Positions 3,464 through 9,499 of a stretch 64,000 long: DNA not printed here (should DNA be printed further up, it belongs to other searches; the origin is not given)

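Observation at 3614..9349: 1911-aa secreted protein occupying the SBP position of the second transporter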

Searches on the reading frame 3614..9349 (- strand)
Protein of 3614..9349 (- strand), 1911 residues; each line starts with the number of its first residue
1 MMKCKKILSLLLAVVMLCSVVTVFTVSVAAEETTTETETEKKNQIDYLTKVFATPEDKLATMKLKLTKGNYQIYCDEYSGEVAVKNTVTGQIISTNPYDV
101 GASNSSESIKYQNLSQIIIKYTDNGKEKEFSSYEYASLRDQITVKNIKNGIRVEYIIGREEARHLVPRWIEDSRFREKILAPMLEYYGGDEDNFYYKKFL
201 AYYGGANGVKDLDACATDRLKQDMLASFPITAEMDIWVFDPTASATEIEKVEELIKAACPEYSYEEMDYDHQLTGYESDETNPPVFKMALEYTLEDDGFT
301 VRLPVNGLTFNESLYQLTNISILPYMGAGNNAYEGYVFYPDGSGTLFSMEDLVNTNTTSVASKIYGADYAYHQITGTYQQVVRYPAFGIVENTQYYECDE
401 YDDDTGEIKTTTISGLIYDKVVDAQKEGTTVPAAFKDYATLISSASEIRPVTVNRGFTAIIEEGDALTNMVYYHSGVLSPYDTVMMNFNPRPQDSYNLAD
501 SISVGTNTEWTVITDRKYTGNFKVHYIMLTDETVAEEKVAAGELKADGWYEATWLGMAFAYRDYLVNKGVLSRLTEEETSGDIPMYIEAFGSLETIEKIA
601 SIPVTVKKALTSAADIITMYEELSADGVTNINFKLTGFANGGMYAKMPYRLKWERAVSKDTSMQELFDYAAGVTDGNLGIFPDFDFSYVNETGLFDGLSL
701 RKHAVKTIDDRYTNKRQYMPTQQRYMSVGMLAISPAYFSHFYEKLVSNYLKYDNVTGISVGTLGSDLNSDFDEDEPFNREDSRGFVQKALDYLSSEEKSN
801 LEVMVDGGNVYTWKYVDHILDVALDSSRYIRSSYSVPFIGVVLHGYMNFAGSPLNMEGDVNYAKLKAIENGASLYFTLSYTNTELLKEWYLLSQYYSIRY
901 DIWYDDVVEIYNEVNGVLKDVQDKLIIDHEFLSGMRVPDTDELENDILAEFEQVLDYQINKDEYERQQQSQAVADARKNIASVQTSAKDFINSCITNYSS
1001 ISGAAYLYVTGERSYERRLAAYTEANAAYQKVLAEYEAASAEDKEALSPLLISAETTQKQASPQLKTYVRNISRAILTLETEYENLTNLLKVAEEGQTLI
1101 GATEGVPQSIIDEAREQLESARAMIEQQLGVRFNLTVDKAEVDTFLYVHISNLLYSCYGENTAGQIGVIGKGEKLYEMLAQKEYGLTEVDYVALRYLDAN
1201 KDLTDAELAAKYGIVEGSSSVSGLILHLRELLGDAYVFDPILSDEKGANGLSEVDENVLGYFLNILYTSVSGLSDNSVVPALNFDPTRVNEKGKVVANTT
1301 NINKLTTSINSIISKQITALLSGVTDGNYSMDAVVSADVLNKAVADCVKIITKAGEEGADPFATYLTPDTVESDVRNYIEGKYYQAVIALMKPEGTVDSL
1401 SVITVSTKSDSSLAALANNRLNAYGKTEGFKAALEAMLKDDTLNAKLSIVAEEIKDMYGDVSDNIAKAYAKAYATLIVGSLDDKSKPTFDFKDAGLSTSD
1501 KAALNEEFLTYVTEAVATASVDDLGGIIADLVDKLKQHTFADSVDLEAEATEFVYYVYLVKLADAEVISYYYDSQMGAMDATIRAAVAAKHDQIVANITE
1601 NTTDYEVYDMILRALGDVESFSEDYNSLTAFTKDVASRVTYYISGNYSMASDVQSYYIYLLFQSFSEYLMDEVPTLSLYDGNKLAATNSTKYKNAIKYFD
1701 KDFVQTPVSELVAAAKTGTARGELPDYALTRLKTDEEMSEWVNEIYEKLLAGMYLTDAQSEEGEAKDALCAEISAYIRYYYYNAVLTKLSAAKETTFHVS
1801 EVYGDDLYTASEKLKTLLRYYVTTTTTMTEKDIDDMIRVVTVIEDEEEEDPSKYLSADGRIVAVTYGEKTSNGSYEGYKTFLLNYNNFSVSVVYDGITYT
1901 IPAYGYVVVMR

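Call 5: search_protein_families(library=pfam, proteins=[window:3614-9349:-], max_evalue=0.01)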
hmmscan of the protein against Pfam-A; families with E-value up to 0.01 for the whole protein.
window:3614-9349:- (1911 aa): 1 family
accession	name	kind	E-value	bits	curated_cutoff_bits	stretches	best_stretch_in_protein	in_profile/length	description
PF18952.6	DUF5696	-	3.9e-122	409.3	25.6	2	455-933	134-577/612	Family of unknown function (DUF5696)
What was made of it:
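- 3614..9349 (-): Whole ORF, 1911 aa plus stop codon. A DUF5696-family secreted protein. Pfam PF18952 E=3.9e-122 (call 5).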

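Call 7: search_solved_structures(query=window:3614-9349:-, max_evalue=1)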
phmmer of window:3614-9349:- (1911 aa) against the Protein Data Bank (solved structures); distinct sequences matched with E-value up to 1: 0.

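Call 8: search_protein_families(library=ncbifam, proteins=[window:3614-9349:-], max_evalue=0.01)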
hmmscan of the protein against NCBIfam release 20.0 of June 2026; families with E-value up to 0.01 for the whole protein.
window:3614-9349:- (1911 aa): 0 families

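Call 9: find_homologous_proteins(query=window:3614-9349:-, max_evalue=0.00001)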
Query window:3614-9349:- (1911 aa): 1187 proteins with E <= 0.00001 among 8000 candidates; the best 120 are listed.
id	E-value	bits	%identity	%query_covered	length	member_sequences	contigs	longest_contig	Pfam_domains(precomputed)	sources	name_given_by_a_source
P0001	0.0e+0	4209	100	100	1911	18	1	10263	PF18952.7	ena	-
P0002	0.0e+0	3153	84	88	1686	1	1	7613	PF18952.7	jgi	jgi:hypothetical protein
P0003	0.0e+0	3144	73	100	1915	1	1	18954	PF18952.7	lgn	-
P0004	0.0e+0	2879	68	100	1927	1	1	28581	PF18952.7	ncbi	-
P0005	0.0e+0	2576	62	100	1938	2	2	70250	PF18952.7,PF28019.1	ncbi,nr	ncbi:MAG: DUF5696 domain-containing protein [Clostridia bacterium]|nr:DUF5696 domain-containing prot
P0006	0.0e+0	2574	62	100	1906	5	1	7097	PF18952.7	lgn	-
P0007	0.0e+0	2500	60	100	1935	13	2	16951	PF18952.7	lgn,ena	-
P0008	0.0e+0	2480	59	100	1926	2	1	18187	PF18952.7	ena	-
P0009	0.0e+0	2479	59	100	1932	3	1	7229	PF18952.7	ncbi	-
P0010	0.0e+0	2475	59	100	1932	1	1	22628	PF18952.7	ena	-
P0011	0.0e+0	2475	59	100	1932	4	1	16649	PF18952.7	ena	-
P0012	0.0e+0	2473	59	100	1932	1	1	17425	PF18952.7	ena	-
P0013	0.0e+0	2472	60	100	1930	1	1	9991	PF18952.7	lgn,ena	-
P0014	0.0e+0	2472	60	100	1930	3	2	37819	PF18952.7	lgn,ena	-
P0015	0.0e+0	2471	60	100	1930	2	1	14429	PF18952.7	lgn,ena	-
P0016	0.0e+0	2471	60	100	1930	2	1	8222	PF18952.7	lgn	-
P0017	0.0e+0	2470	60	100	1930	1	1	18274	PF18952.7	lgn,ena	-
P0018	0.0e+0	2470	60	100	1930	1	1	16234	PF18952.7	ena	-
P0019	0.0e+0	2469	60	100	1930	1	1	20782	PF18952.7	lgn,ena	-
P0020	0.0e+0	2469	60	100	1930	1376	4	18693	PF18952.7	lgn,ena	-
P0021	0.0e+0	2469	60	100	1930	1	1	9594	PF18952.7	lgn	-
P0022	0.0e+0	2469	59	100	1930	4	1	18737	PF18952.7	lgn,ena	-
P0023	0.0e+0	2281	56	100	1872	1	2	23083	PF18952.7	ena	-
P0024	0.0e+0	2269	57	100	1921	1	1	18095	PF18952.7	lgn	-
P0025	0.0e+0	2249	55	100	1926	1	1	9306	PF18952.7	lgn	-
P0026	0.0e+0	2239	55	100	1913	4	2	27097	PF18952.7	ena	-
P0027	0.0e+0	2237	55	100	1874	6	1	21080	PF18952.7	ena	-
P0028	0.0e+0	2218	55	100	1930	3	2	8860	PF18952.7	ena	-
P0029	0.0e+0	2217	55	100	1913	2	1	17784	PF18952.7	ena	-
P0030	0.0e+0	2211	55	100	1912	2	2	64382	PF18952.7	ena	-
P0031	0.0e+0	2209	55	100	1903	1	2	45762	PF18952.7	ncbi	-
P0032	0.0e+0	2207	55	100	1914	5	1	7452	PF18952.7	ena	-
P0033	0.0e+0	2205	55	100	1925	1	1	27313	PF18952.7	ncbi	-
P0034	0.0e+0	2204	52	100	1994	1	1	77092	PF18952.7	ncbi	-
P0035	0.0e+0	2196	54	100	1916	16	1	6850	PF18952.7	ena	-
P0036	0.0e+0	2191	54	100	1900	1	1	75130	PF18952.7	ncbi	-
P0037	0.0e+0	2190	54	100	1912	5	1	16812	PF18952.7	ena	-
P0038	0.0e+0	2188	55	100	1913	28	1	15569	PF18952.7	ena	-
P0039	0.0e+0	2186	51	100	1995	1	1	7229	PF18952.7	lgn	-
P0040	0.0e+0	2181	55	100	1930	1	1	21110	PF18952.7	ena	-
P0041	0.0e+0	2181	54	100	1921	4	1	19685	PF18952.7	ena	-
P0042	0.0e+0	2180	54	100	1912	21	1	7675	PF18952.7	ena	-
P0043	0.0e+0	2178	51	100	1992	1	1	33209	PF18952.7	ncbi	-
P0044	0.0e+0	2178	53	100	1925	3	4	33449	PF18952.7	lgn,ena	-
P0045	0.0e+0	2175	54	100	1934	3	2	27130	PF18952.7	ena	-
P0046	0.0e+0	2172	54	100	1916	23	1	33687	PF18952.7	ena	-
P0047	0.0e+0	2171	54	100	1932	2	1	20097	PF18952.7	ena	-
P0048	0.0e+0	2169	55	100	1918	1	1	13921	PF18952.7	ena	-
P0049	0.0e+0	2165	54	100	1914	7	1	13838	PF18952.7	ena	-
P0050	0.0e+0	2165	54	100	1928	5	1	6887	PF18952.7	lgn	-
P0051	0.0e+0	2164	54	100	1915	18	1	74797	PF18952.7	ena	-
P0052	0.0e+0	2164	54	100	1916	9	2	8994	PF18952.7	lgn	-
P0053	0.0e+0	2164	52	100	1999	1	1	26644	PF18952.7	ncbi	-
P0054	0.0e+0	2158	51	100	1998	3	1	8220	PF18952.7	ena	-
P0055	0.0e+0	2158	54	100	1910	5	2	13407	PF18952.7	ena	-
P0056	0.0e+0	2156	53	84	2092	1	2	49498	PF18952.7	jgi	-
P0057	0.0e+0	2155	54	100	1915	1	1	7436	PF18952.7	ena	-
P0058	0.0e+0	2154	54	100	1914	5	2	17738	PF18952.7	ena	-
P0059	0.0e+0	2154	54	100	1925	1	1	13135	PF18952.7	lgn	-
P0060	0.0e+0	2153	54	100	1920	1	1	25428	PF18952.7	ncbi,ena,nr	ncbi:MAG: hypothetical protein IKM33_01670 [Clostridia bacterium]|nr:hypothetical protein [Clostridi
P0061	0.0e+0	2145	53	100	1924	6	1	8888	PF18952.7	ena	-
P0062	0.0e+0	2137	54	100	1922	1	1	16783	PF18952.7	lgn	-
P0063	0.0e+0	2133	52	100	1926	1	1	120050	PF18952.7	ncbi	-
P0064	0.0e+0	2130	54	100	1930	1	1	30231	PF18952.7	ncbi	-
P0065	0.0e+0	2130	51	100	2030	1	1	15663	PF18952.7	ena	-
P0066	0.0e+0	2127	53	100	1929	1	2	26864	PF18952.7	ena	-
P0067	0.0e+0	2126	53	100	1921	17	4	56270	PF18952.7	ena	-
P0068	0.0e+0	2120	54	100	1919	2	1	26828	PF18952.7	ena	-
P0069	0.0e+0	2113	53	100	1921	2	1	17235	PF18952.7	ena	-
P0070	0.0e+0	2113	53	100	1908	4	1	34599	PF18952.7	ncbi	-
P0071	0.0e+0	2105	53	100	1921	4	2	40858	PF18952.7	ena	-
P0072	0.0e+0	2100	53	100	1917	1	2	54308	PF18952.7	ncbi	-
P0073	0.0e+0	2097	54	84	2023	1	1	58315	PF18952.7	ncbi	-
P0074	0.0e+0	2096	59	86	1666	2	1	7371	PF18952.7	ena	-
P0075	0.0e+0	2096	51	100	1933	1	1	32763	PF18952.7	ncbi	-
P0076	0.0e+0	2094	53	100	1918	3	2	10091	PF18952.7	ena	-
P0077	0.0e+0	2088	52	100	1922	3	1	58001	PF18952.7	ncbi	-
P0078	0.0e+0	2088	53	85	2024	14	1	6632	PF18952.7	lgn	-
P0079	0.0e+0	2084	54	98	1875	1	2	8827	PF18952.7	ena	-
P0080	0.0e+0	2080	53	100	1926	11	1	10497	PF18952.7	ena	-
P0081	0.0e+0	2080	53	100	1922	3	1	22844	PF18952.7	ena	-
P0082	0.0e+0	2078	53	100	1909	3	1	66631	PF18952.7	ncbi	-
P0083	0.0e+0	2077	51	100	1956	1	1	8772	PF18952.7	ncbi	-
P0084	0.0e+0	2068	52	100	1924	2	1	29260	PF18952.7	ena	-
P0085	0.0e+0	2049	52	100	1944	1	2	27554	PF18952.7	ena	-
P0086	0.0e+0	2044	51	100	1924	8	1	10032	PF18952.7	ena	-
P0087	0.0e+0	2036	52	100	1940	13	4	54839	PF18952.7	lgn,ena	-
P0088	0.0e+0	2026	51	100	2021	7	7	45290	PF18952.7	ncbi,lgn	-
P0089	0.0e+0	2026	52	100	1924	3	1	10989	PF18952.7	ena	-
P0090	0.0e+0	2023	51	100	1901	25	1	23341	PF18952.7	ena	-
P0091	0.0e+0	2023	52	100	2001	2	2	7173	PF18952.7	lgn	-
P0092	0.0e+0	2022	52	100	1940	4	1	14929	PF18952.7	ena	-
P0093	0.0e+0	2007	51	100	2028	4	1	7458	PF18952.7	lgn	-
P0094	0.0e+0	2004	51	99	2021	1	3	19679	PF18952.7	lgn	-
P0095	0.0e+0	2003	51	100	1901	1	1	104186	PF18952.7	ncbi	-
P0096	0.0e+0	2001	50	100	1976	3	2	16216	PF18952.7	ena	-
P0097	0.0e+0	1997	51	100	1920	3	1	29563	PF18952.7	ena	-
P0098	0.0e+0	1995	52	100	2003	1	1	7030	PF18952.7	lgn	-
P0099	0.0e+0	1988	51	100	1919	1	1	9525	PF18952.7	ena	-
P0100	0.0e+0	1987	51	100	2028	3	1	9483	PF18952.7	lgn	-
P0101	0.0e+0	1938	50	100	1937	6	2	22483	PF18952.7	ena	-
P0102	0.0e+0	1935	50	100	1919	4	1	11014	PF18952.7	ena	-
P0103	0.0e+0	1913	53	91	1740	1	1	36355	PF18952.7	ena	-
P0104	0.0e+0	1912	66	67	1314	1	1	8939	PF18952.7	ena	-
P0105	0.0e+0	1910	50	100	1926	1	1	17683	PF18952.7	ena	-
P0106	0.0e+0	1899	50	100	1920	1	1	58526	PF18952.7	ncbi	-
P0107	0.0e+0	1892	50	100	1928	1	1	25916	PF18952.7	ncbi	-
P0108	0.0e+0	1887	49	100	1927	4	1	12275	PF18952.7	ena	-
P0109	0.0e+0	1867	48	100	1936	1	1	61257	PF18952.7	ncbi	-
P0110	0.0e+0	1840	48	100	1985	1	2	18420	PF18952.7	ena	-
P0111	0.0e+0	1822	49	100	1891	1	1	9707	PF18952.7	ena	-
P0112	0.0e+0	1817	49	100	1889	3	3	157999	PF18952.7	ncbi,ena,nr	ncbi:MAG: hypothetical protein IJX74_03510 [Clostridia bacterium]|nr:hypothetical protein [Clostridi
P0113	0.0e+0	1799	48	100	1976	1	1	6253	PF18952.7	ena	-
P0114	0.0e+0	1799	61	69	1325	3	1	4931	PF18952.7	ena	-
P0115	0.0e+0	1798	48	100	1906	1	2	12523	PF18952.7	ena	-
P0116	0.0e+0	1785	48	100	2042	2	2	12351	PF18952.7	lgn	-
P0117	0.0e+0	1784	48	100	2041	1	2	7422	PF18952.7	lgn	-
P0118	0.0e+0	1781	47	100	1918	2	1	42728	PF18952.7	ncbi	-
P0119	0.0e+0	1718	47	100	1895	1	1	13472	PF18952.7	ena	-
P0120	0.0e+0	1698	46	100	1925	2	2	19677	PF18952.7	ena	-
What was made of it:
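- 3614..9349 (-): Full-length homologues (call 9).
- Checked: Most of the 120 best homologue clusters cover 100% of its length at 46-100% identity and are 1870-2040 aa long (call 9).
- Gene integrity: most of the 120 best homologue clusters are full length (call 9). Homologues with the same full-length architecture come from many independent assemblies, at 46-84% identity and 100% coverage (call 9).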
